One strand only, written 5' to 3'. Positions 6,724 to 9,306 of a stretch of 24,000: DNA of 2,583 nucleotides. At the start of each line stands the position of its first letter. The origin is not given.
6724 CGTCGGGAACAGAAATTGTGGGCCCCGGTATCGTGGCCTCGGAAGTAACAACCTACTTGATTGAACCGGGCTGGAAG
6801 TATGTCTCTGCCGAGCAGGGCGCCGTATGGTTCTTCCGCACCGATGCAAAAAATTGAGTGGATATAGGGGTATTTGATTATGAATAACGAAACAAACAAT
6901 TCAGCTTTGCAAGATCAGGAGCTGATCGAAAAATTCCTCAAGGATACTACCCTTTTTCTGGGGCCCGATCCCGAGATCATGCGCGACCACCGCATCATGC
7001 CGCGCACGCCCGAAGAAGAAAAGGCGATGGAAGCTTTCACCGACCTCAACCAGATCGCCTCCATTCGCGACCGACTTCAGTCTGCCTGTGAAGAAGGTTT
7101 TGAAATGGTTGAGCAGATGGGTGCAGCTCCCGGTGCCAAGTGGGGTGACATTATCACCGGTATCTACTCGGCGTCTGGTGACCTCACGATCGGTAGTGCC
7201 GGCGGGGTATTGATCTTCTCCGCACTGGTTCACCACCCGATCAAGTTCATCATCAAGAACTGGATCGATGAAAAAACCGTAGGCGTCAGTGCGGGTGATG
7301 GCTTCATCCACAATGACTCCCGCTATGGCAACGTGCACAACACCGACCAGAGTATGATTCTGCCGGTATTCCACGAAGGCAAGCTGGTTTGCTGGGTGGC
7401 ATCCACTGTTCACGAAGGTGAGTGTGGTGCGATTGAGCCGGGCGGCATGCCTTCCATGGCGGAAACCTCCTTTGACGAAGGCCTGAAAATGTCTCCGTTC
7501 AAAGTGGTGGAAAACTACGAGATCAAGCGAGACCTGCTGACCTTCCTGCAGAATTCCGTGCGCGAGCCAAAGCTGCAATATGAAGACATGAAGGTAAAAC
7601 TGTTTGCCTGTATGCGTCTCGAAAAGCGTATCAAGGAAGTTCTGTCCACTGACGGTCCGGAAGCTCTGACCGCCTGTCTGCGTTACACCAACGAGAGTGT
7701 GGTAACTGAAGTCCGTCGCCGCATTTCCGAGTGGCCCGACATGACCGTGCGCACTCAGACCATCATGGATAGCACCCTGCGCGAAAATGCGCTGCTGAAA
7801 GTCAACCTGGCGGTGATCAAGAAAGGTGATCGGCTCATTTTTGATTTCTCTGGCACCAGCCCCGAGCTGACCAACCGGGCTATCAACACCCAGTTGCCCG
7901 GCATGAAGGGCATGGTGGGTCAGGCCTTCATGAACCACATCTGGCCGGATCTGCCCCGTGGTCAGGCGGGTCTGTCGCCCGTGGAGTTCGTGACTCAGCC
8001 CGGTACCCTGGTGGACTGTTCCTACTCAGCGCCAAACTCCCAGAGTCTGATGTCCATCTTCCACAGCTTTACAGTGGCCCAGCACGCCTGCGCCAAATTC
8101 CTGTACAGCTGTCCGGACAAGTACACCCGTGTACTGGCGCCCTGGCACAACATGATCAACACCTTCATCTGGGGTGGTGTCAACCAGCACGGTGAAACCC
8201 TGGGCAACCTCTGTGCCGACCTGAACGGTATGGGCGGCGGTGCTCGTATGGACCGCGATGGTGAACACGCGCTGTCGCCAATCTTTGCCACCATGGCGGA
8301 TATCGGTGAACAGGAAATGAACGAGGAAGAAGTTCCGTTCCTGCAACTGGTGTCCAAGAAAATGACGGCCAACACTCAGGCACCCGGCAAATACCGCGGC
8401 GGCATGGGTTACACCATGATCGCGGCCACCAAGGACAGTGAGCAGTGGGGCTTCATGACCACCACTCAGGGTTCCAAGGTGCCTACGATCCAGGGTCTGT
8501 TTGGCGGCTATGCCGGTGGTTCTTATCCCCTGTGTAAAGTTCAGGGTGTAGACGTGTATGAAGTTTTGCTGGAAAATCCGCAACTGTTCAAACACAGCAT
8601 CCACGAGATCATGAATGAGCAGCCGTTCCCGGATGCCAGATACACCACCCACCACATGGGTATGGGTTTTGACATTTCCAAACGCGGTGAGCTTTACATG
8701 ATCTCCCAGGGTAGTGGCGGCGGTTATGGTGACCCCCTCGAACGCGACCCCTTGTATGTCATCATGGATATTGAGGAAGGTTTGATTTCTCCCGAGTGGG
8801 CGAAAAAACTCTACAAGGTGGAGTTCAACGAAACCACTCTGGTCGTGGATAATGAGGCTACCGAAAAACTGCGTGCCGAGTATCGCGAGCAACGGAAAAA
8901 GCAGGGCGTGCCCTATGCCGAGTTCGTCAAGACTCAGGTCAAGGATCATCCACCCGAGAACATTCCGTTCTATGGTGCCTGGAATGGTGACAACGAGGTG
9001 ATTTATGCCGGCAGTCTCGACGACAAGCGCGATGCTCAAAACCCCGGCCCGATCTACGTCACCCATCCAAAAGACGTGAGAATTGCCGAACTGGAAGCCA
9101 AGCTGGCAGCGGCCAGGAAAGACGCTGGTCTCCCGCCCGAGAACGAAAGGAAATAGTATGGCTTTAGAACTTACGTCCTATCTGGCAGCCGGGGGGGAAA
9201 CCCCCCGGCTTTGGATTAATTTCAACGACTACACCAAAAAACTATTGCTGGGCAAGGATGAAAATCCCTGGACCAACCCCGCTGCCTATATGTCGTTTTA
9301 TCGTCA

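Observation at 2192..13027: Apc-type (two-HyuA, five-protein) ATP-dependent ketone carboxylase operon carrying its own CoA ligase and thiolase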

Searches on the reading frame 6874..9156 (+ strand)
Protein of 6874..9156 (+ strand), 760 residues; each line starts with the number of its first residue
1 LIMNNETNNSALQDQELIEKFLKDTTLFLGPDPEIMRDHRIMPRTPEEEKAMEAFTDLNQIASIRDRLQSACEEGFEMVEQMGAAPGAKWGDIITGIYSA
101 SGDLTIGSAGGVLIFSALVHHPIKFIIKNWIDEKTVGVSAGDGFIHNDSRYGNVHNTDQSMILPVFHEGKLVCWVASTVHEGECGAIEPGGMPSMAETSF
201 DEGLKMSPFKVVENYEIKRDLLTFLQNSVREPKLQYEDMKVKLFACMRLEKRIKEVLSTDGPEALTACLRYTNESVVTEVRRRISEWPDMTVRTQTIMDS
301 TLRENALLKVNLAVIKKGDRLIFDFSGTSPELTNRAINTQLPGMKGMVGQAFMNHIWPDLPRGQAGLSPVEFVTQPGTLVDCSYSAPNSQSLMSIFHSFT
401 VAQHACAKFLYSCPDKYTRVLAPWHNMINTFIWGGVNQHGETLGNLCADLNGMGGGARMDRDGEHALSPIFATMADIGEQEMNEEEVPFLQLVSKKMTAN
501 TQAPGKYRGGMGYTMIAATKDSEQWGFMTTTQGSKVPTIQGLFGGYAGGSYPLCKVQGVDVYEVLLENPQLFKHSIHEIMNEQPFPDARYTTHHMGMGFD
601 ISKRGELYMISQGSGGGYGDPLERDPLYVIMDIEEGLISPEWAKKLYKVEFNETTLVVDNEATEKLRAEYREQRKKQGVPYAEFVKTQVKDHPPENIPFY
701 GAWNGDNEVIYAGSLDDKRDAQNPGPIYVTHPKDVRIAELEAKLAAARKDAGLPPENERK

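Call 3: search_protein_families(library=pfam, proteins=[window:6874-9156:+], max_evalue=0.01)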
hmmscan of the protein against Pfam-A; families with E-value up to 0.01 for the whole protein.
window:6874-9156:+ (760 aa): 1 family
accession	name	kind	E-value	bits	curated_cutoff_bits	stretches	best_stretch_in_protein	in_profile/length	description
PF02538.19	Hydantoinase_B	-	4.1e-79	266.8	26.8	1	62-621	6-519/519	Hydantoinase B/oxoprolinase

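Call 4: search_protein_families(library=ncbifam, proteins=[window:6874-9156:+], max_evalue=0.01)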
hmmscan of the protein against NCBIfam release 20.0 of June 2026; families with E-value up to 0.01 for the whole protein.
window:6874-9156:+ (760 aa): 2 families
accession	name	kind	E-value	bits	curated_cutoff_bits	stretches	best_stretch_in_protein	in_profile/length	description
NF042976.1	AcphenoCarb_ApcD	equivalog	7.3e-97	325.3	1500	1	65-704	38-674/685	acetophenone carboxylase subunit delta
NF050157.1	CapLactmsBetCapB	equivalog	3.2e-33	114.8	1000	2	137-539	78-473/577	caprolactamase subunit beta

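Call 11: search_solved_structures(query=window:6880-9156:+, max_evalue=0.001)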
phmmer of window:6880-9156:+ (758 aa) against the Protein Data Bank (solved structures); distinct sequences matched with E-value up to 0.001: 5.
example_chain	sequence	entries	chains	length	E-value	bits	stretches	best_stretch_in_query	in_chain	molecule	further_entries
5l9w_A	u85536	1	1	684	1.9e-87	297.3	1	65-702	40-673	Acetophenone carboxylase delta subunit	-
5m45_A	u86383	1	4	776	3.5e-41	144.3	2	64-263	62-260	Acetone carboxylase alpha subunit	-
5svb_A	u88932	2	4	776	1.5e-40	142.2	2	64-263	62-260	Acetone carboxylase alpha subunit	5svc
7hk5_A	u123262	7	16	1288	5.7e-26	94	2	123-558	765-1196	N-methylhydantoinase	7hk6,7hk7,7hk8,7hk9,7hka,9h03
6yra_B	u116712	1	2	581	4.9e-23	84.3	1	136-513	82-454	Hydantoinase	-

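Call 25: search_solved_structures(query=window:6880-9156:+, max_evalue=1e-50, show_alignments=1)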
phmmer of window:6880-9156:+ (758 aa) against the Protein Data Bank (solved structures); distinct sequences matched with E-value up to 1e-50: 1.
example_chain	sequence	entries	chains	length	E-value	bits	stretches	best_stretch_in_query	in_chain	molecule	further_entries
5l9w_A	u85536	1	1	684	1.9e-87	297.3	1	65-702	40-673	Acetophenone carboxylase delta subunit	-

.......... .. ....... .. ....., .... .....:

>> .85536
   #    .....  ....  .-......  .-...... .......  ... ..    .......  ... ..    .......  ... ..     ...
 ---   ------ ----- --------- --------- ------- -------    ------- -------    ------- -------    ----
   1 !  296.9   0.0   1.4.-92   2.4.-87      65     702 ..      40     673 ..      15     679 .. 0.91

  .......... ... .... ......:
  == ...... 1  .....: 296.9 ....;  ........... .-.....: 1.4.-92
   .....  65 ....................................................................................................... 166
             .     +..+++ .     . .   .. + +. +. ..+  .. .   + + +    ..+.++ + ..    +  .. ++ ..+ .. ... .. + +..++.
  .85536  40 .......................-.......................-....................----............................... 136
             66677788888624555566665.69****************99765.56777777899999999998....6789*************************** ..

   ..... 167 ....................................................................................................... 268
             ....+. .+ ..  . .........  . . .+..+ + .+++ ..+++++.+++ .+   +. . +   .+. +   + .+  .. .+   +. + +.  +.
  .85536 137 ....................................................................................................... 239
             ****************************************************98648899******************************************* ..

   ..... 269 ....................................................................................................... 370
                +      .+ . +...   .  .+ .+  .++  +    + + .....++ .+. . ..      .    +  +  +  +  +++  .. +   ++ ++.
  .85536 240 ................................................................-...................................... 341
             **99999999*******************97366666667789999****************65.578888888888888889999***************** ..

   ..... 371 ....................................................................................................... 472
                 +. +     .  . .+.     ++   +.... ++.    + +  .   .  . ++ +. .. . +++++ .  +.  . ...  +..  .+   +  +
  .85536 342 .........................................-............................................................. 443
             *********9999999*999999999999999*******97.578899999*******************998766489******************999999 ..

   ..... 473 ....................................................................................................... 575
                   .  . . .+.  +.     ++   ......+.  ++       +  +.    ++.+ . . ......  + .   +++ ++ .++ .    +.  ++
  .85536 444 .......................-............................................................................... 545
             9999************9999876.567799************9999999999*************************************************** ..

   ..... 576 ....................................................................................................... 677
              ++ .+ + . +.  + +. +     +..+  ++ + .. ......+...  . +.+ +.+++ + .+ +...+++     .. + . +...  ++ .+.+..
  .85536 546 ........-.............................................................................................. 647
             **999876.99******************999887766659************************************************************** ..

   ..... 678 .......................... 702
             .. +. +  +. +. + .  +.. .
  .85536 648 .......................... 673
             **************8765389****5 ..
